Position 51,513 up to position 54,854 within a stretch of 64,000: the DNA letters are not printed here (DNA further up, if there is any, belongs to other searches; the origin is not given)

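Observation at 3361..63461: Recurrent 15-bp junction motif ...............: a candidate phage regulon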

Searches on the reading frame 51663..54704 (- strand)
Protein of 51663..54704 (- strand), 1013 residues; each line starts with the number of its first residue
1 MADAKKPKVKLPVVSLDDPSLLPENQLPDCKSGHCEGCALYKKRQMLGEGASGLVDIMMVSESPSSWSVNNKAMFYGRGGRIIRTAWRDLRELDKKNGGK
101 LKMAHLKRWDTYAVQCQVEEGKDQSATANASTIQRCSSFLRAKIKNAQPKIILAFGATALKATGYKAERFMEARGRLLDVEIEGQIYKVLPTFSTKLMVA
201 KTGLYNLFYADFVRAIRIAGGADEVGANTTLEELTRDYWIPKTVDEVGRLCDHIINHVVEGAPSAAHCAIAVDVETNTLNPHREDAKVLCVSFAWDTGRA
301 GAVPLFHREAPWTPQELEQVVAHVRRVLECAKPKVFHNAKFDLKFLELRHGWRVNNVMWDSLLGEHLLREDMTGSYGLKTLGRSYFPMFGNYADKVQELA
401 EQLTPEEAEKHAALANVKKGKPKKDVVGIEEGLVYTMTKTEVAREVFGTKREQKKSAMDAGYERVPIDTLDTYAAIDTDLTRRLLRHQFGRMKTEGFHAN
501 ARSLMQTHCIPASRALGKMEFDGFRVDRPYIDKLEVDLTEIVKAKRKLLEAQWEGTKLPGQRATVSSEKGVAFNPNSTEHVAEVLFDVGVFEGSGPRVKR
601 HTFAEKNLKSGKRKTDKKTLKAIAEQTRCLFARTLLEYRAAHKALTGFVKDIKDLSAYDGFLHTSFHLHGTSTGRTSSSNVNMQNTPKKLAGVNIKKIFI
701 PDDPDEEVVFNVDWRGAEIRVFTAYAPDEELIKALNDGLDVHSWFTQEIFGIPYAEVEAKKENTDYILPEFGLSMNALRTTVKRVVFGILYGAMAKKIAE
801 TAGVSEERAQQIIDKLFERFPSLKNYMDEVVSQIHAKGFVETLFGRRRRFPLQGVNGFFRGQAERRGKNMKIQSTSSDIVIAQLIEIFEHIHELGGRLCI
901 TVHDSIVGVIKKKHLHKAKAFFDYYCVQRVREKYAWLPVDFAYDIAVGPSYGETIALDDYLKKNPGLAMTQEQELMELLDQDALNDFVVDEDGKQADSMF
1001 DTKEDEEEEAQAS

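Call 12: search_protein_families(library=pfam, proteins=[window:51663-54704:-], max_evalue=0.01)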
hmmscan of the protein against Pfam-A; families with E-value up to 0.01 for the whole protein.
window:51663-54704:- (1013 aa): 3 families
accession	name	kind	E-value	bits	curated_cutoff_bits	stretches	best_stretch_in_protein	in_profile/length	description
PF00476.26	DNA_pol_A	-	3.9e-70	237.1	34.3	1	565-952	22-380/381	DNA polymerase family A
PF01612.26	DNA_pol_A_exo1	-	2.6e-12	47.3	23.6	1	267-408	20-150/173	3'-5' exonuclease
PF03167.25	UDG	-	7.2e-08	33.1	24.3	1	54-196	7-119/141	Uracil DNA glycosylase superfamily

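Call 15: search_dna_similar(query=window:51663-54704:-, collection=phages, mode=protein, max_rows=25)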
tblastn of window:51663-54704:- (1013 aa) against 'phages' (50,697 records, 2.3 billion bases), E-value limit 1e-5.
Records with a match: 4911; places in all: 4957; records where one place covers at least 80% of the query: 17.
Best place of each record, by identity: <60% 4911.
By first word of the organism name: Vibrio 615; Mycobacterium 615; Salmonella 396; Klebsiella 354; Escherichia 310; Microbacterium 295; Pseudomonas 285; Bacillus 266; Staphylococcus 237; Acinetobacter 180; and 111 more.
By host as written in the record: - 678; Mycobacterium smegmatis mc2 155 424; Klebsiella pneumoniae 187; Microbacterium foliorum NRRL B-24224 128; Microbacterium foliorum NRRL B-24224 SEA 127; Escherichia coli 115; Pseudomonas aeruginosa 85; Mycobacterium smegmatis mc#155 84; and 1001 more.
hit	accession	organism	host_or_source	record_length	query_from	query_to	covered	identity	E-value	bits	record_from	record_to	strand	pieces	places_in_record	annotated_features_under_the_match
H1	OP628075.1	Lysinibacillus phage vB_LfM_LysYB1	Lysinibacillus fusiformis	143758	29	959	92%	25.4%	1e-57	224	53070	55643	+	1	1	DNA polymerase family A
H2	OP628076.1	Lysinibacillus phage vB_LfM_LysYB2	Lysinibacillus fusiformis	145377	29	959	92%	25.4%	1e-57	224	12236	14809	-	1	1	DNA polymerase family A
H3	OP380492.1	Bacillus phage Nachito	Bacillus sp. ET1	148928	57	958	89%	26.0%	5e-64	243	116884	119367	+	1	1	DNA polymerase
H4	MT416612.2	Bacillus phage YungSlug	Bacillus thuringiensis kurstaki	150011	29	959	92%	25.1%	7e-53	209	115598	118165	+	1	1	DNA polymerase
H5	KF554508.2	Bacillus phage CP-51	Bacillus cereus HER1399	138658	32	907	80%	27.1%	8e-34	243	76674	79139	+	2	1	putative dna polymerase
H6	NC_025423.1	Bacillus phage CP-51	Bacillus cereus HER1399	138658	32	907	80%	27.1%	8e-34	243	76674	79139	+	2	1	DNA polymerase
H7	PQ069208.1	Bacillus phage S4-1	Bacillus sp. S4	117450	32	907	80%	26.5%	6e-32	241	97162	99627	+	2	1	record has no annotation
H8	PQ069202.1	Bacillus phage C30-1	Bacillus sp. C30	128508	32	907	80%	26.5%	6e-32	241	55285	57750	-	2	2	record has no annotation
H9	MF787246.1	Lactobacillus phage LpeD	Lactobacillus pentosus KLDS1.0413; ...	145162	140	907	76%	27.9%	4e-52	206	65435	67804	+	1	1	DNA polymerase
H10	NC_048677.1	Lactobacillus phage LpeD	Lactobacillus pentosus KLDS1.0413; ...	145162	140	907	76%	27.9%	4e-52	206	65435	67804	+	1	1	DNA polymerase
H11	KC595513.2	Bacillus phage Shanette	Bacillus cereus BGSC 6E1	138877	32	907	80%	26.2%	2e-33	243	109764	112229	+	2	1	DNA polymerase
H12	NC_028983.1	Bacillus phage Shanette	Bacillus cereus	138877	32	907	80%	26.2%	2e-33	243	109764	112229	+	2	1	DNA polymerase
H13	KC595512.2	Bacillus phage JL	Bacillus cereus BGSC 6E1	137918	32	907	80%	26.2%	2e-33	242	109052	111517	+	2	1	DNA polymerase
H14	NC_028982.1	Bacillus phage JL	Bacillus cereus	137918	32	907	80%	26.2%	2e-33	242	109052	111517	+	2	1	DNA polymerase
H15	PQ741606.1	Agrobacterium phage JP1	Agrobacterium tumefaciens 15955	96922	145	1010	85%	24.5%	4e-31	139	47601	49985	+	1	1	DNA polymerase I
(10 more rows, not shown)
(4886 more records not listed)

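Call 16: find_related_loci(query=window:51663-54704:-, collection=viral_contigs, flank=10000)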
Query window:51663-54704:- (1013 aa) in viral_contigs; peptide patterns used: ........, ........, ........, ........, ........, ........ (x = any residue, [..] = any of these).
14 stretches matched a pattern; 8 encode a relative of the query (tblastn E <= 1e-3); 8 distinct loci.
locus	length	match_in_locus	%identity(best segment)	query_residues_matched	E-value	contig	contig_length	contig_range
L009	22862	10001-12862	69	8-978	0e+0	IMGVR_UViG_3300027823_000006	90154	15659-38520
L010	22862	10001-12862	69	8-978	0e+0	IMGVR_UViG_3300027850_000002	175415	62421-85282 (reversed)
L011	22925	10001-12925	63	4-984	0e+0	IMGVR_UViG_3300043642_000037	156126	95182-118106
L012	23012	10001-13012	75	5-1009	0e+0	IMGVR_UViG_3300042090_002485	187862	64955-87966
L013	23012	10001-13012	75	5-1009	0e+0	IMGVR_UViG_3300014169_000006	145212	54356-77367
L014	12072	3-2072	64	289-984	0e+0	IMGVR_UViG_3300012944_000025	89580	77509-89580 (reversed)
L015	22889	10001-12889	71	5-987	0e+0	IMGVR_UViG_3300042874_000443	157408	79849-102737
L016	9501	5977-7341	21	449-915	9e-14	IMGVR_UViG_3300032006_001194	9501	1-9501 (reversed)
